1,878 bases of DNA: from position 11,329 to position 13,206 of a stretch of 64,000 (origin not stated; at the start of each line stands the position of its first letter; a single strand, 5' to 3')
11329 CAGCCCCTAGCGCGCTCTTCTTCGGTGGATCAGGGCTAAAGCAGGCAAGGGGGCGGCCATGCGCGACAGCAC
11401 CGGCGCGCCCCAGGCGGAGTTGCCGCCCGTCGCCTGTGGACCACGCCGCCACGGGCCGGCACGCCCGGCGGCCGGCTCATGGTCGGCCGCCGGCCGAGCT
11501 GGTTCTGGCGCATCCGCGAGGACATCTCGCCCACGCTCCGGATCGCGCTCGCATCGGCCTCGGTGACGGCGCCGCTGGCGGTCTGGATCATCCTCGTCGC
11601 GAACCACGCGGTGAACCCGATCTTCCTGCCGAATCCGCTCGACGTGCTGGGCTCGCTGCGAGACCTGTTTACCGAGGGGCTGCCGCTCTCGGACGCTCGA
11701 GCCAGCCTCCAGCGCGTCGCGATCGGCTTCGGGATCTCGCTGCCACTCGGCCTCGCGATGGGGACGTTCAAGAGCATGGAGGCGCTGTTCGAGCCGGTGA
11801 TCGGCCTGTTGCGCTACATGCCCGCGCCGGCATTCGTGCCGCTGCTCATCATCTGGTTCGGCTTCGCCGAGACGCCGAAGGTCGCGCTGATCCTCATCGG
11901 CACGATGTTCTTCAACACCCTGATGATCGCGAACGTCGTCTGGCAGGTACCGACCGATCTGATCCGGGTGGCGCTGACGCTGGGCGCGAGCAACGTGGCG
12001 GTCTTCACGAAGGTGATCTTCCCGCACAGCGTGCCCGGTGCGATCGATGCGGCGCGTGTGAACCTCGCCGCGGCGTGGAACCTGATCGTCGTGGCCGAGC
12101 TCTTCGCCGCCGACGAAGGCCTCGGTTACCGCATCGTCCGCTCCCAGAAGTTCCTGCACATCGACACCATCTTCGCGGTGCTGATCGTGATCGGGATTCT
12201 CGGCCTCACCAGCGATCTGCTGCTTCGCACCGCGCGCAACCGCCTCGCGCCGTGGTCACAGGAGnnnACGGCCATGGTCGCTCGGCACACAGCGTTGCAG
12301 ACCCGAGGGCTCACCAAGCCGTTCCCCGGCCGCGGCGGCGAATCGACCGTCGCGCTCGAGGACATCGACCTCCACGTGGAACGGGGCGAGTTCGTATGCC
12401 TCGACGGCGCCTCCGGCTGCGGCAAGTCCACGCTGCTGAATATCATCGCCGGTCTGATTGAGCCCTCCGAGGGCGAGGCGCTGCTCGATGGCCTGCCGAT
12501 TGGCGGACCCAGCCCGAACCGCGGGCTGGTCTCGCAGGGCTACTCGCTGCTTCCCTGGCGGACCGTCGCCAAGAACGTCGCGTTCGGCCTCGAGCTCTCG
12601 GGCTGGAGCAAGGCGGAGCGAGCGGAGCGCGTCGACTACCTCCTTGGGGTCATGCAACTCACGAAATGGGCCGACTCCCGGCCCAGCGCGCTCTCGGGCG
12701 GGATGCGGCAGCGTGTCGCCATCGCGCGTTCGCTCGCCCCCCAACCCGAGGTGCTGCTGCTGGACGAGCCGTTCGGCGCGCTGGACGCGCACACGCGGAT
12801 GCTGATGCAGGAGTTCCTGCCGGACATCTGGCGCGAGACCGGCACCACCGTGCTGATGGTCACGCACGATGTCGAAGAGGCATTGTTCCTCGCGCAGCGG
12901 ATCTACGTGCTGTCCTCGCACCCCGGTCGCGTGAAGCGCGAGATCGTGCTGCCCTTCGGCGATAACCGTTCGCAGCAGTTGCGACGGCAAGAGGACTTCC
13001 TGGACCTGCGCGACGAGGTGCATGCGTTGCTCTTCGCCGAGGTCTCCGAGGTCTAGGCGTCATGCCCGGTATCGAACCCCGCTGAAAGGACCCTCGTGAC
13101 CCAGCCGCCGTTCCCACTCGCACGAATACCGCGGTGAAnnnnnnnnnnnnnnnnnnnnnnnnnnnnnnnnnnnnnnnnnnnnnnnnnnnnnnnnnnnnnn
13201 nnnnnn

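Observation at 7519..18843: Transporter, GdmH-like ureohydrolase and urease arranged as one guanidine-to-ammonia locus, and visibly decaying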

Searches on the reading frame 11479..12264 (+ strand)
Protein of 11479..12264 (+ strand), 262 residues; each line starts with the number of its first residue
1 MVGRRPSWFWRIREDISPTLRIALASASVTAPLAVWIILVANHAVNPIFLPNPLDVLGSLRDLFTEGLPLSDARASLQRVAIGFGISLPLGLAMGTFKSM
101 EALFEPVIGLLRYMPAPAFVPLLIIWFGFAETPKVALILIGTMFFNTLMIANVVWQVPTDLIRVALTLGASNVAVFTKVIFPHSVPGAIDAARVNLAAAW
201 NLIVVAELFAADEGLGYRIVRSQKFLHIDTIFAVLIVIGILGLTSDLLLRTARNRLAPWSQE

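Call 8: search_protein_families(library=pfam, proteins=[window:11479-12264:+])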
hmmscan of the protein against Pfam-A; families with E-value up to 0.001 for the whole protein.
window:11479-12264:+ (262 aa): 1 family
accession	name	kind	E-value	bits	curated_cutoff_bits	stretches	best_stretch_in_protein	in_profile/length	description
PF00528.27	BPD_transp_1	-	1.5e-25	90.4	26.4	1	88-250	2-176/184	Binding-protein-dependent transport system inner membrane component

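Call 36: search_protein_families(library=ncbifam, proteins=[window:11479-12264:+])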
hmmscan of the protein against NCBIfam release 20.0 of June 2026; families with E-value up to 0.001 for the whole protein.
window:11479-12264:+ (262 aa): 14 families
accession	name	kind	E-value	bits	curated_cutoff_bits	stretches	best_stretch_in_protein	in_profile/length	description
NF040733.1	ABC_perm_U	equivalog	5.1e-40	137.5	295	1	29-260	15-249/251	ABC transporter permease subunit SaoP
NF007545.0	PRK10160.1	equivalog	4.6e-36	124.6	342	1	19-261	21-272/275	taurine ABC transporter permease TauC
NF008470.0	PRK11365.1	equivalog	9.3e-26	90.8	347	1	33-248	22-241/263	aliphatic sulfonate ABC transporter permease SsuC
TIGR01183.1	ntrB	equivalog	1.4e-21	77.1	209.05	1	73-248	19-198/202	nitrate ABC transporter permease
TIGR03416.1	ABC_choXWV_perm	equivalog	1.7e-10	40.8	363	1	80-243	99-261/267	choline ABC transporter permease subunit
NF008196.0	PRK10952.1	equivalog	2.4e-08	33.2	439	1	86-238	163-316/356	glycine betaine/L-proline ABC transporter permease ProW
NF008049.0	PRK10782.1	subfamily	3.2e-06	27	212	1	137-198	95-156/217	methionine ABC transporter permease MetI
NF040932.1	ABC_arch_GlcU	equivalog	2.6e-05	24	340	1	107-203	104-205/272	glucose ABC transporter permease GlcU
NF007044.0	PRK09497.1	equivalog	0.00026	20.5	348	1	145-234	164-254/285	spermidine/putrescine ABC transporter permease PotB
TIGR02139.1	permease_CysT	equivalog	0.00037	20.2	246.1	1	135-194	137-195/265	sulfate ABC transporter permease subunit CysT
NF011624.0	PRK15050.1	equivalog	0.00049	19.3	247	1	138-194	165-224/297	2-aminoethylphosphonate ABC transporter permease subunit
TIGR02141.1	modB_ABC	equivalog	0.0005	19.8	182.6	1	147-194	96-143/208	molybdate ABC transporter permease subunit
NF043074.1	MMSYN1_0196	equivalog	0.00053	19.4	350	1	143-208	148-216/277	spermidine/putrescine ABC transporter permease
TIGR01097.1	PhnE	equivalog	0.00082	18.9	216.7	0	81-256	73-251/252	phosphonate ABC transporter, permease protein PhnE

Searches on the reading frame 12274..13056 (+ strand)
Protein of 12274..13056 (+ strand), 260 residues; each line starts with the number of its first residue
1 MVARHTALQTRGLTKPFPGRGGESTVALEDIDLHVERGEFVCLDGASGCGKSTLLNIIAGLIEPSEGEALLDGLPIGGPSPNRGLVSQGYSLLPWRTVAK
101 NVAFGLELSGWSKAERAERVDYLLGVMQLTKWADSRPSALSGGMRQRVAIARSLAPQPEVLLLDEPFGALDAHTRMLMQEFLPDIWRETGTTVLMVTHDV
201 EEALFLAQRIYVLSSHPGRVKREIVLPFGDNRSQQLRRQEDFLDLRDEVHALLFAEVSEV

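Call 8: search_protein_families(library=pfam, proteins=[window:12274-13053:+])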
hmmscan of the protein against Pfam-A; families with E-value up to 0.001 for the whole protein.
window:12274-13053:+ (260 aa): 2 families
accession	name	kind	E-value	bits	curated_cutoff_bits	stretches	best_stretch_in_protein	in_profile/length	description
PF00005.33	ABC_tran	-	7.4e-30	104.8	25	1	28-167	1-136/137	ABC transporter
PF13304.12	AAA_21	-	6.1e-05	23.7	27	0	143-201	241-301/304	AAA domain, putative AbiEii toxin, Type IV TA system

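Call 26: list_cluster_members(proteins=[window:12274-13053:+, window:14556-14933:+, window:19195-20022:+, window:17410-18036:+, window:11479-12264:+, window:8663-9484:+])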
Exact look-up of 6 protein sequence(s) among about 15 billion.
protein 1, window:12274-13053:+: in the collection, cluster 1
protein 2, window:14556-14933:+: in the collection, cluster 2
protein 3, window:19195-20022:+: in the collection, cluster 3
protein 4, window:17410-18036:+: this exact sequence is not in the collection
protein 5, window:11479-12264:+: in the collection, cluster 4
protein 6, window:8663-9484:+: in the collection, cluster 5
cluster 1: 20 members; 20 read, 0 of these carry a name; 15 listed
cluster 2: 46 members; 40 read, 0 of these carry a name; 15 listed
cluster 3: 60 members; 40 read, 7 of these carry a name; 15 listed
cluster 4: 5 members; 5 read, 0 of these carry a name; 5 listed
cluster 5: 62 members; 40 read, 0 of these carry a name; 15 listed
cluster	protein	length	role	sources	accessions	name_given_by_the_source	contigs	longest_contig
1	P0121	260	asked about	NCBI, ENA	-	-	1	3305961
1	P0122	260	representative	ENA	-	-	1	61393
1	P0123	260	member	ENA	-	-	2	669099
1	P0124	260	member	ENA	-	-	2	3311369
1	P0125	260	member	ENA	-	-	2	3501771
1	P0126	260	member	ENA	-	-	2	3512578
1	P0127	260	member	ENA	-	-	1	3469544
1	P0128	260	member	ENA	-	-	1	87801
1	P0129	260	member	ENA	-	-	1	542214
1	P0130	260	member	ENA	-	-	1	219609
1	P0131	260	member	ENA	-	-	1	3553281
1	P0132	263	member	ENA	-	-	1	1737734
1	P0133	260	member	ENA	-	-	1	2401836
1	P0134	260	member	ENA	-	-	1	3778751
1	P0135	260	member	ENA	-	-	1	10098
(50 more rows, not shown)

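Call 28: find_encoding_contigs(protein=P0124, flank=10000, max_places=4)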
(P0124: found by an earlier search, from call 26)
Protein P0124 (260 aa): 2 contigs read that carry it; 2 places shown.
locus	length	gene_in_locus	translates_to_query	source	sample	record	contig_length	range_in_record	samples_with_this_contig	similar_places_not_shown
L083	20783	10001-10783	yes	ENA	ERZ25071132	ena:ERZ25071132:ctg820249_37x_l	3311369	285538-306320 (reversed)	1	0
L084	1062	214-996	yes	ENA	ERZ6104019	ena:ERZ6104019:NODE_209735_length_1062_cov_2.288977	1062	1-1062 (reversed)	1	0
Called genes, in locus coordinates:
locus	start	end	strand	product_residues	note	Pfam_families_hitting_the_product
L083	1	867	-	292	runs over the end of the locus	PF00581:Rhodanese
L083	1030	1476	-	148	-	PF10604:Polyketide_cyc2, PF06240:COXG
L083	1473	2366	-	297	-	PF00941:FAD_binding_5, PF03450:CO_deh_flav_C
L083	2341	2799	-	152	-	PF00111:Fer2, PF13085:Fer2_3 (faint), PF01799:Fer2_2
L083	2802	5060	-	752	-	PF01315:Ald_Xan_dh_C, PF02738:MoCoBD_1, PF20256:MoCoBD_2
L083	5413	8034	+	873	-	PF02515:CoA_transf_3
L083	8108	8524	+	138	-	PF04075:F420H2_quin_red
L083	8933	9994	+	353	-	PF00528:BPD_transp_1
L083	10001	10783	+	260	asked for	PF00005:ABC_tran, PF13304:AAA_21 (faint)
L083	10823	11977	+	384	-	PF00491:Arginase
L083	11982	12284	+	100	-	PF00547:Urease_gamma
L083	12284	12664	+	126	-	PF00699:Urease_beta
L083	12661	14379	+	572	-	PF00449:Urease_alpha, PF01979:Amidohydro_1, PF07969:Amidohydro_3 (weak)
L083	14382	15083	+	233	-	PF01730:UreF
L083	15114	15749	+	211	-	PF02492:cobW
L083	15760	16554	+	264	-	PF01774:UreD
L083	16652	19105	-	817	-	PF02515:CoA_transf_3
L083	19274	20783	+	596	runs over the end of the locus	PF00496:SBP_bac_5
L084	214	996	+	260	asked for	PF00005:ABC_tran, PF13304:AAA_21 (faint)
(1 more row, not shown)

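Call 29: find_encoding_contigs(protein=window:12274-13056:+, flank=10000, max_places=4)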
Protein window:12274-13056:+ (260 aa): no gene with exactly this product is on record in the collection.

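Call 36: search_protein_families(library=ncbifam, proteins=[window:12274-13053:+])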
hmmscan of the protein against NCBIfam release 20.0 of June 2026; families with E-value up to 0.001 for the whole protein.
window:12274-13053:+ (260 aa): 188 families (the best 25 are shown)
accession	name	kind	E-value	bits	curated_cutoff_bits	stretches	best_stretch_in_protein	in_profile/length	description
NF008421.0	PRK11248.1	equivalog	1.7e-71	240.7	357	1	25-255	14-249/255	taurine ABC transporter ATP-binding subunit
TIGR01184.1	ntrCD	subfamily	5.1e-67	225.8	291.8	1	28-249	1-226/230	nitrate ABC transporter ATP-binding protein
NF040729.1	ABC_ATP_SaoA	equivalog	9.2e-64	215.2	360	1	10-247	4-237/248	ABC transporter ATP-binding protein SaoA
TIGR03265.1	PhnT2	equivalog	4e-60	203.9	457.7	1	23-214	15-209/353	putative 2-aminoethylphosphonate ABC transporter ATP-binding protein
TIGR01187.1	potA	subfamily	7.5e-56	189.5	355.6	1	45-215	3-176/325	polyamine ABC transporter ATP-binding protein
TIGR00968.1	3a0106s01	subfamily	8.4e-55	185.9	342.75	1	24-215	12-206/237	sulfate ABC transporter ATP-binding protein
NF008621.0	PRK11607.1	equivalog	3.1e-53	180.9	613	1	8-213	20-223/377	putrescine ABC transporter ATP-binding subunit PotG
NF006987.0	PRK09452.1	equivalog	3.2e-53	180.8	482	1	8-215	18-223/378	spermidine/putrescine ABC transporter ATP-binding protein PotA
TIGR01186.1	proV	subfamily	1.9e-52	178.6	326.6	1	24-214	5-204/363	betaine/proline/choline family ABC transporter ATP-binding protein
NF008420.0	PRK11247.1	equivalog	5.4e-52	176.5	395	1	25-215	25-209/257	aliphatic sulfonates ABC transporter ATP-binding protein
NF008653.0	PRK11650.1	subfamily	7.6e-50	169.9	432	1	24-214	16-209/357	sn-glycerol-3-phosphate ABC transporter ATP-binding protein UgpC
NF043075.1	MMSYN1_0197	equivalog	1.3e-49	169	550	1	23-214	13-207/341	spermidine/putrescine ABC transporter ATP-binding protein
NF008233.0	PRK11000.1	equivalog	5.8e-49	166.9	568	1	25-215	16-209/369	maltose/maltodextrin ABC transporter ATP-binding protein MalK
TIGR03415.1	ABC_choXWV_ATP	equivalog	2.6e-48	164.9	483.75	2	85-214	110-239/382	choline ABC transporter ATP-binding protein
NF040840.2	tungstate_WtpC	equivalog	3.4e-48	164.7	440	1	27-215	15-206/347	tungstate ABC transporter ATP-binding protein WtpC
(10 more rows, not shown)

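Call 74: find_encoding_contigs(protein=P0125, flank=10000, max_places=3)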
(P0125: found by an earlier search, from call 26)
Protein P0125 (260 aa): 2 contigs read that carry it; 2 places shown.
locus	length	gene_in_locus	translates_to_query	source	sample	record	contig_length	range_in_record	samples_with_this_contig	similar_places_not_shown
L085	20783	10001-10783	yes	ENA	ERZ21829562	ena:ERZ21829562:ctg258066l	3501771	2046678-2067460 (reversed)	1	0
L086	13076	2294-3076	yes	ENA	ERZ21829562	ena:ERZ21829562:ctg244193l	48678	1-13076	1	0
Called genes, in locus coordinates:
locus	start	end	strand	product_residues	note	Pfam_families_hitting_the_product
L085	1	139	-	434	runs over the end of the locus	PF00817:IMS, PF11798:IMS_HHH (weak), PF11799:IMS_C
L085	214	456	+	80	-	-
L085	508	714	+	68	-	-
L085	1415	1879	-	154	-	PF00885:DMRL_synthase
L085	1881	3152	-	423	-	PF00926:DHBP_synthase, PF00925:GTP_cyclohydro2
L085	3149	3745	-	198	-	PF00677:Lum_binding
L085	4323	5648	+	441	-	PF13701:DDE_Tnp_1_4, PF01609:DDE_Tnp_1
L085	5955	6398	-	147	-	PF00560:LRR_1 (faint)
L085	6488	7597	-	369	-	PF00383:dCMP_cyt_deam_1, PF14437:MafB19-deam, PF01872:RibD_C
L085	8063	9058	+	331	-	PF13379:NMT1_2, PF09084:NMT1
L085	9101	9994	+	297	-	PF00528:BPD_transp_1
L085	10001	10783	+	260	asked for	PF00005:ABC_tran, PF13304:AAA_21 (faint)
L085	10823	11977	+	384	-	PF00491:Arginase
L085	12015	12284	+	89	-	PF00547:Urease_gamma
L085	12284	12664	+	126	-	PF00699:Urease_beta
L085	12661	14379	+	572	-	PF00449:Urease_alpha, PF01979:Amidohydro_1, PF07969:Amidohydro_3 (weak)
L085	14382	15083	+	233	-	PF01730:UreF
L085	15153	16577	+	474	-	PF02492:cobW, PF01774:UreD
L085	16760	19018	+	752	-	PF01315:Ald_Xan_dh_C, PF02738:MoCoBD_1, PF20256:MoCoBD_2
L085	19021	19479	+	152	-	PF00111:Fer2, PF13085:Fer2_3 (weak), PF01799:Fer2_2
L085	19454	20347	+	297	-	PF00941:FAD_binding_5, PF03450:CO_deh_flav_C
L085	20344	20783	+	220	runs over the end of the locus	-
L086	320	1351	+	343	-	PF13379:NMT1_2, PF09084:NMT1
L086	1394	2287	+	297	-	PF00528:BPD_transp_1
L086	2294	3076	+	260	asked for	PF00005:ABC_tran, PF13304:AAA_21 (faint)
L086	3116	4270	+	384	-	PF00491:Arginase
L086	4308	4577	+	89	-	PF00547:Urease_gamma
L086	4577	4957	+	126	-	PF00699:Urease_beta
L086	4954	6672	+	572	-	PF00449:Urease_alpha, PF01979:Amidohydro_1, PF07969:Amidohydro_3 (weak)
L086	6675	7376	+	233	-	PF01730:UreF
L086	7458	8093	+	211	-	PF02492:cobW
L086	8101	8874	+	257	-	PF01774:UreD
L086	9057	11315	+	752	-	PF01315:Ald_Xan_dh_C, PF02738:MoCoBD_1, PF20256:MoCoBD_2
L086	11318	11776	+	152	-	PF00111:Fer2, PF13085:Fer2_3 (weak), PF01799:Fer2_2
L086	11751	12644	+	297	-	PF00941:FAD_binding_5, PF03450:CO_deh_flav_C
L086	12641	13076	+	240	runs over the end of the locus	PF06240:COXG, PF10604:Polyketide_cyc2 (weak)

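Call 75: find_encoding_contigs(protein=P0127, flank=10000, max_places=3)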
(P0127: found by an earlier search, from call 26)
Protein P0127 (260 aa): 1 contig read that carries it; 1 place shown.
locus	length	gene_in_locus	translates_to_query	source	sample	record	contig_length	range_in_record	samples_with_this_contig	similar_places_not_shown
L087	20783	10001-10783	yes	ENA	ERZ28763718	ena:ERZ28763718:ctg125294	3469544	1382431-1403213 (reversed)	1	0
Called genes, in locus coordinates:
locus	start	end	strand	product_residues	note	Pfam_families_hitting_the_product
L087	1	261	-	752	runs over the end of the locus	PF01315:Ald_Xan_dh_C, PF02738:MoCoBD_1, PF20256:MoCoBD_2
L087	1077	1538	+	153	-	-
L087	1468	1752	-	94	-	-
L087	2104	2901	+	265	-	PF02515:CoA_transf_3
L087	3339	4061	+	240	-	PF00483:NTP_transferase, PF12804:NTP_transf_3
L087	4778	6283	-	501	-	PF13518:HTH_28, PF13551:HTH_29, PF12728:HTH_17 (faint), PF13565:HTH_32 (weak), PF13384:HTH_23 (weak)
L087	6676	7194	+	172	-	PF02515:CoA_transf_3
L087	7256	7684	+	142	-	PF04075:F420H2_quin_red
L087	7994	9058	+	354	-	PF13379:NMT1_2, PF09084:NMT1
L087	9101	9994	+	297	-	PF00528:BPD_transp_1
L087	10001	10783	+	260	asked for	PF00005:ABC_tran, PF13304:AAA_21 (faint)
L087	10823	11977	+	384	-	PF00491:Arginase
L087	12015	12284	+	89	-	PF00547:Urease_gamma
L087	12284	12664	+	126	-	PF00699:Urease_beta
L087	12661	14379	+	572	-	PF00449:Urease_alpha, PF01979:Amidohydro_1, PF07969:Amidohydro_3 (weak)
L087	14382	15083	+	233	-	PF01730:UreF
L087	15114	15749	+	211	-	PF02492:cobW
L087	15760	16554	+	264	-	PF01774:UreD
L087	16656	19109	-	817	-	PF02515:CoA_transf_3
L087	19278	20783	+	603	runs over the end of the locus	PF00496:SBP_bac_5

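Call 76: find_encoding_contigs(protein=P0131, flank=10000, max_places=3)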
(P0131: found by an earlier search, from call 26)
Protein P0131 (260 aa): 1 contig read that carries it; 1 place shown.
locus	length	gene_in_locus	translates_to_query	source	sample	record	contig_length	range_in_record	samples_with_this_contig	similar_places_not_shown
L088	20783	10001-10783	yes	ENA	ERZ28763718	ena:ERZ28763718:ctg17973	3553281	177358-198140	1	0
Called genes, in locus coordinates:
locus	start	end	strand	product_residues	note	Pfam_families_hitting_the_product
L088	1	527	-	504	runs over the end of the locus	PF03706:LPG_synthase_TM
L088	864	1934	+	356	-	PF01547:SBP_bac_1, PF13531:SBP_bac_11, PF13416:SBP_bac_8, PF13343:SBP_bac_6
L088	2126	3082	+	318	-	PF00135:COesterase (weak), PF20434:BD-FAE, PF07859:Abhydrolase_3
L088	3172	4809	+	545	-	PF00743:FMO-like, PF07992:Pyr_redox_2 (weak), PF13434:Lys_Orn_oxgnase (faint), PF13450:NAD_binding_8, PF13738:Pyr_redox_3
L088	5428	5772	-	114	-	-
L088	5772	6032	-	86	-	-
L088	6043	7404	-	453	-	-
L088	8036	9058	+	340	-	PF13379:NMT1_2, PF09084:NMT1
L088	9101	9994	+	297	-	PF00528:BPD_transp_1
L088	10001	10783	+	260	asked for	PF00005:ABC_tran, PF13304:AAA_21 (faint)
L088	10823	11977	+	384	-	PF00491:Arginase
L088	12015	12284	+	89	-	PF00547:Urease_gamma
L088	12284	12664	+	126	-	PF00699:Urease_beta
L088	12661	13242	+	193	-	PF00449:Urease_alpha, PF01979:Amidohydro_1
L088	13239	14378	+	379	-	PF01979:Amidohydro_1, PF07969:Amidohydro_3 (weak)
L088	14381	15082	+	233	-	PF01730:UreF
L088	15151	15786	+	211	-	PF02492:cobW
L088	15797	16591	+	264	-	PF01774:UreD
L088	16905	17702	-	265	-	PF13365:Trypsin_2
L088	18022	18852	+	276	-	PF01116:F_bP_aldolase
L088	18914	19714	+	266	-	PF10502:Peptidase_S26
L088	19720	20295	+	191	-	PF00156:Pribosyltran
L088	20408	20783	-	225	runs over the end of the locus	PF13302:Acetyltransf_3, PF13420:Acetyltransf_4, PF00583:Acetyltransf_1, PF13673:Acetyltransf_10, PF13508:Acetyltransf_7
